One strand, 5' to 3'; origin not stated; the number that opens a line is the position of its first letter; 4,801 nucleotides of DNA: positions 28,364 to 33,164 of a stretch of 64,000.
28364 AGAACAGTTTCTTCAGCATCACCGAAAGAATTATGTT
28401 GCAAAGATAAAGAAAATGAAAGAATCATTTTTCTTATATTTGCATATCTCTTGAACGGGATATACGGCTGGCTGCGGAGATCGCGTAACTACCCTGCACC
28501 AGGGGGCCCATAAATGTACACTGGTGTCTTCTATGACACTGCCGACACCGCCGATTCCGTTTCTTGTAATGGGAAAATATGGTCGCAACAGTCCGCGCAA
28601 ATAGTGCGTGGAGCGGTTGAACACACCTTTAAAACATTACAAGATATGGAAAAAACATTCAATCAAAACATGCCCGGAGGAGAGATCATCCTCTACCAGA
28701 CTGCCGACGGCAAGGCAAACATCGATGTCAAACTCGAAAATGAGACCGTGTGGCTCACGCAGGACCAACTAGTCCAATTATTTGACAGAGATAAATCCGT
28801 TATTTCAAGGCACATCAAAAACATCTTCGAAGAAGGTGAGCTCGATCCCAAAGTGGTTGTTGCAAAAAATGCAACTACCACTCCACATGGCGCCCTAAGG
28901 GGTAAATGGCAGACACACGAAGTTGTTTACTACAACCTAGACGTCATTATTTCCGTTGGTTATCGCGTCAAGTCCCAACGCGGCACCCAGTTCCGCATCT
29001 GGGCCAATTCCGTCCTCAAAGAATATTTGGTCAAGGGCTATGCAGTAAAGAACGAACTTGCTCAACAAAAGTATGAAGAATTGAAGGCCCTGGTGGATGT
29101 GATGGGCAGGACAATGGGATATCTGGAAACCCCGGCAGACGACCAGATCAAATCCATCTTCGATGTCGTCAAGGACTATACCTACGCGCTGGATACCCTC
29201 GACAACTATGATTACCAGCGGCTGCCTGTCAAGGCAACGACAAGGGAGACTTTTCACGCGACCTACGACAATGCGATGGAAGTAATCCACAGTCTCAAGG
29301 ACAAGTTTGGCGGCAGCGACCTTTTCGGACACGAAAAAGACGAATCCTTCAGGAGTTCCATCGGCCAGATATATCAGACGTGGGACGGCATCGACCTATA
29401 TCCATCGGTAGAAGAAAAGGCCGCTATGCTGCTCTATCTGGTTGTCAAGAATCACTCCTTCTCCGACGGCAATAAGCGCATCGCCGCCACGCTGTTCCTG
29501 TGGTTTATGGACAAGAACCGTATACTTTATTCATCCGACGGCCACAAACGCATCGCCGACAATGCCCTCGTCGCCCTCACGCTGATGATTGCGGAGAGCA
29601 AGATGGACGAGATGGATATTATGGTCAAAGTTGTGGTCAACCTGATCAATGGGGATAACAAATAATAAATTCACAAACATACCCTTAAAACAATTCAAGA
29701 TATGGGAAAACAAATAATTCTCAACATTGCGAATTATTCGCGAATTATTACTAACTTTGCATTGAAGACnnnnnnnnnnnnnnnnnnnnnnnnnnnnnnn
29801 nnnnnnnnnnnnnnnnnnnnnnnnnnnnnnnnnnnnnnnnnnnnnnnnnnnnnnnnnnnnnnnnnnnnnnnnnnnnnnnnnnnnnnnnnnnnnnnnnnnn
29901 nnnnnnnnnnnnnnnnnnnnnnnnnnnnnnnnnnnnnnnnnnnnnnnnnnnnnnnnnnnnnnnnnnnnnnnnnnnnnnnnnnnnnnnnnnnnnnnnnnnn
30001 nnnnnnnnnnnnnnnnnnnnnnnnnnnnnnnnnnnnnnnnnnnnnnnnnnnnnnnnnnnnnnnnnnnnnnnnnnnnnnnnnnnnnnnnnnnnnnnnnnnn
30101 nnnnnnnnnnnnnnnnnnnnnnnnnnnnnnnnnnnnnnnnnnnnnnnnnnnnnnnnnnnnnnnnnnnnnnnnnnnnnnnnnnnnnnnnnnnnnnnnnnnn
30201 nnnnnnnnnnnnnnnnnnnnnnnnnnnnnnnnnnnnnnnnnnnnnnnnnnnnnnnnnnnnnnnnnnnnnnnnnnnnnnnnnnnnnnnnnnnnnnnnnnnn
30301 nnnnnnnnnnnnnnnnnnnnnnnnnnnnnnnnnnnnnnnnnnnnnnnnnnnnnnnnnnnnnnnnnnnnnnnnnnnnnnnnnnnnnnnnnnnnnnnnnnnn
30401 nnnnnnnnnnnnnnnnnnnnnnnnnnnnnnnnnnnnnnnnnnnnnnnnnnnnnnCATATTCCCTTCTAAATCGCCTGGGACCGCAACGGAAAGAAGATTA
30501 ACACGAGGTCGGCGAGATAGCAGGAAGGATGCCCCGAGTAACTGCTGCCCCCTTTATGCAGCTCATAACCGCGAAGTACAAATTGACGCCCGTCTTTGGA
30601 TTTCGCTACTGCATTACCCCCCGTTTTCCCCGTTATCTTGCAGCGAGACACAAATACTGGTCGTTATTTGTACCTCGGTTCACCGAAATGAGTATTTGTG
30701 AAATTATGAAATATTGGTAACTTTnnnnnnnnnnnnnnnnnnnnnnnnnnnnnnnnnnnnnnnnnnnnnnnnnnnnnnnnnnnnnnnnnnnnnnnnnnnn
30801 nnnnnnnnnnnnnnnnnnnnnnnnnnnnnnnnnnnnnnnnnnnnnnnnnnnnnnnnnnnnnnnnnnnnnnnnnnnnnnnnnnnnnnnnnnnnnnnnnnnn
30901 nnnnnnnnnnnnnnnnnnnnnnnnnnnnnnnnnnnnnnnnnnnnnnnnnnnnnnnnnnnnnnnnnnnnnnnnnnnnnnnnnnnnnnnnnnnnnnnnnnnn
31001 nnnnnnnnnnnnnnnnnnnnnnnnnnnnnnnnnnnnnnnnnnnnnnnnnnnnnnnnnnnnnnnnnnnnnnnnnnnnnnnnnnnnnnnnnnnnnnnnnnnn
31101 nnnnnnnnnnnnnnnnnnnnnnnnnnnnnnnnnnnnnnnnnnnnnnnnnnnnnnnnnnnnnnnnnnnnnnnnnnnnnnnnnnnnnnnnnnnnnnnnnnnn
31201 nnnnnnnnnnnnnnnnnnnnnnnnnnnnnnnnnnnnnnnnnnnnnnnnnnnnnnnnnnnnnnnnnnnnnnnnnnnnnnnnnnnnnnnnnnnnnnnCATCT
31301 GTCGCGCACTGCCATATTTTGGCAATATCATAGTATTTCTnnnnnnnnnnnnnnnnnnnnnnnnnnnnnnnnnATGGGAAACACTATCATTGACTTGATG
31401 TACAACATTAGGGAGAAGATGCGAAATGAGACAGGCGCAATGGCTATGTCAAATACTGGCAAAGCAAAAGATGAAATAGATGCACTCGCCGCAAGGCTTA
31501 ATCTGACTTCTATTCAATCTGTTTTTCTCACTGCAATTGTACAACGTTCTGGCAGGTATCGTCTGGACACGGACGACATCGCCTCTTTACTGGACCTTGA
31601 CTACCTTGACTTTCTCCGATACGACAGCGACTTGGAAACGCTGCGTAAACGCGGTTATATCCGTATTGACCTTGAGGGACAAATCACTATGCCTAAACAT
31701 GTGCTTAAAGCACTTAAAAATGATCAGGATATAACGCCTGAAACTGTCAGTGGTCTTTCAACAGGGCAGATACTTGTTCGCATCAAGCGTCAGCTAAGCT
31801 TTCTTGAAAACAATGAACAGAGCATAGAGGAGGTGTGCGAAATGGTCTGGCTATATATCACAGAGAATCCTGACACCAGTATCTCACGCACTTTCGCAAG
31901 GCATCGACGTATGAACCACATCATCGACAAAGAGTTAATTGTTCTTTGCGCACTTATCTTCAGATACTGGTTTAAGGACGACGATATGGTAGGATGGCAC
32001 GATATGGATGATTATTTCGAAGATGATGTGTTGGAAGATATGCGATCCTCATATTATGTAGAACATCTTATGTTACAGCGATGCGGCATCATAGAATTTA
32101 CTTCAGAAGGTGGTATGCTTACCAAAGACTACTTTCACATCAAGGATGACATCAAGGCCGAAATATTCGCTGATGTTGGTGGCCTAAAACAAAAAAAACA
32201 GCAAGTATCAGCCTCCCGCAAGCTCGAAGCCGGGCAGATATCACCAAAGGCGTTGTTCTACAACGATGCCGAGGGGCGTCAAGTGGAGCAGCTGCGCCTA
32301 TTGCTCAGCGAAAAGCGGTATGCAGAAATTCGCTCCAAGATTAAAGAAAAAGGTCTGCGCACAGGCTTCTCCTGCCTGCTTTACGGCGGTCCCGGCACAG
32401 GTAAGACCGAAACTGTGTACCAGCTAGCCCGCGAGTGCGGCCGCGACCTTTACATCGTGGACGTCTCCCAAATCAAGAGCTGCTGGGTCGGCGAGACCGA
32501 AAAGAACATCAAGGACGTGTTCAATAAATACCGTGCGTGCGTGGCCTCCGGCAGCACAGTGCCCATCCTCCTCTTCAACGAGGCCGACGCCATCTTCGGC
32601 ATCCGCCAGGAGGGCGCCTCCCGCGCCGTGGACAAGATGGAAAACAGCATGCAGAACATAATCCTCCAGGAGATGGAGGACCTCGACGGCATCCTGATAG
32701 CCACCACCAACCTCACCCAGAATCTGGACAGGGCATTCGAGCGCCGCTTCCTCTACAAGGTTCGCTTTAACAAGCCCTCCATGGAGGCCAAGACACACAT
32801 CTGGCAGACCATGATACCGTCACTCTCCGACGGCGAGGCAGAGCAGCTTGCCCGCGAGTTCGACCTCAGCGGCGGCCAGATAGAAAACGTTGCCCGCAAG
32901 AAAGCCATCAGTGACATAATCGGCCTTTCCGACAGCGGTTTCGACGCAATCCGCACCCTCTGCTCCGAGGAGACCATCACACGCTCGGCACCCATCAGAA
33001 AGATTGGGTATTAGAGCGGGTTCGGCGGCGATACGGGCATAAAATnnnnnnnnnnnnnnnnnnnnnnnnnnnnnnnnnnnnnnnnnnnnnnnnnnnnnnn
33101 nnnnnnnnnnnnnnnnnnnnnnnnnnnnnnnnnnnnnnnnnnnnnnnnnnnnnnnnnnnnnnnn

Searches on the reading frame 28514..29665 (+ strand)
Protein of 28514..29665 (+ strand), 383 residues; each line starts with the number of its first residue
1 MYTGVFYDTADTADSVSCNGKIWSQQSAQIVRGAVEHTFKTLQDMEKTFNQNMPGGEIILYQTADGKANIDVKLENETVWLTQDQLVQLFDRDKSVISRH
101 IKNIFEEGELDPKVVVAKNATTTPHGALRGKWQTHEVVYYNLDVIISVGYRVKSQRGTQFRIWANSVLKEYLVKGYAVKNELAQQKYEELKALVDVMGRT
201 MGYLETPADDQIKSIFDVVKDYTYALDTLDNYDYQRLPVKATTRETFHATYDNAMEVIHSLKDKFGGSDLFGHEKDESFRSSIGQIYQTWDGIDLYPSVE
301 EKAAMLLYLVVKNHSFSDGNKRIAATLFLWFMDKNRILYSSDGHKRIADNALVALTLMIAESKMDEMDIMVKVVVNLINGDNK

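Call 34: search_protein_families(library=pfam, proteins=[window:28514-29665:+], max_evalue=1)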
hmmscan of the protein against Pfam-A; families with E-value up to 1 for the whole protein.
window:28514-29665:+ (383 aa): 3 families
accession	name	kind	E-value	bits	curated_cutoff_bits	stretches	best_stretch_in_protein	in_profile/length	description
PF13310.11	Virulence_RhuM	-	1.7e-21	77.1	33.7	1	116-223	3-109/252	Virulence protein RhuM family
PF02661.23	Fic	-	8.6e-12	46.2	24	1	266-332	19-93/93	Fic/DOC family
PF12983.12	DUF3867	-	0.062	13.8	27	1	37-110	99-172/185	Protein of unknown function (DUF3867)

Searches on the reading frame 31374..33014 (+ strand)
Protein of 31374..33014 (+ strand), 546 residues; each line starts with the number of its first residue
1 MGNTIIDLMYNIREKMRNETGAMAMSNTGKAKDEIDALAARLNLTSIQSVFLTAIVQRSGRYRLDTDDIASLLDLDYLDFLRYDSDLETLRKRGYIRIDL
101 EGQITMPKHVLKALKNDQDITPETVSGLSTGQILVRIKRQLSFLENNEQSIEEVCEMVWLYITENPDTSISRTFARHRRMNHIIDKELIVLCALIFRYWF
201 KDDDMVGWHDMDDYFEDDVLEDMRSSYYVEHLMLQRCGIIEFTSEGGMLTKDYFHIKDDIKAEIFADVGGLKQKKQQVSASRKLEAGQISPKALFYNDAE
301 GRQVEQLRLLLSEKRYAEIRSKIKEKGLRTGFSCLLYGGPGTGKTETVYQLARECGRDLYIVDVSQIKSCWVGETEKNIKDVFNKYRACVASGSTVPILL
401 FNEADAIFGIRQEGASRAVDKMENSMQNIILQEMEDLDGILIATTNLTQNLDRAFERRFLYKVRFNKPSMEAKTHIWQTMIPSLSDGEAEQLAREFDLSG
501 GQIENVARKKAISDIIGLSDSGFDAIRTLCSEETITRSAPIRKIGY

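Call 78: search_protein_families(library=padloc, proteins=[window:31374-33014:+], max_evalue=0.00001)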
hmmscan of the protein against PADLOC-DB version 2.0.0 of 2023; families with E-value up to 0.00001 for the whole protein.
window:31374-33014:+ (546 aa): 6 families
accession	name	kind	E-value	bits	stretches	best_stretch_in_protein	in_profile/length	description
PDLC02196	IetA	-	6.1e-29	99.6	1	318-516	109-303/374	-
PDLC02195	IetA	-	1.7e-23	81.6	1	320-528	126-332/395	-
PDLC04232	IetA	-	3.1e-14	51.1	1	307-482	95-260/330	-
PDLC00915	TRIP13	-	9.5e-11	39.6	1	318-486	50-229/302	TRIP13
PDLC04231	IetA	-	1.3e-09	36.2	1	323-471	109-250/262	-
PDLC00914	TRIP13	-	1.9e-09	35.4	1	334-484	74-234/302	TRIP13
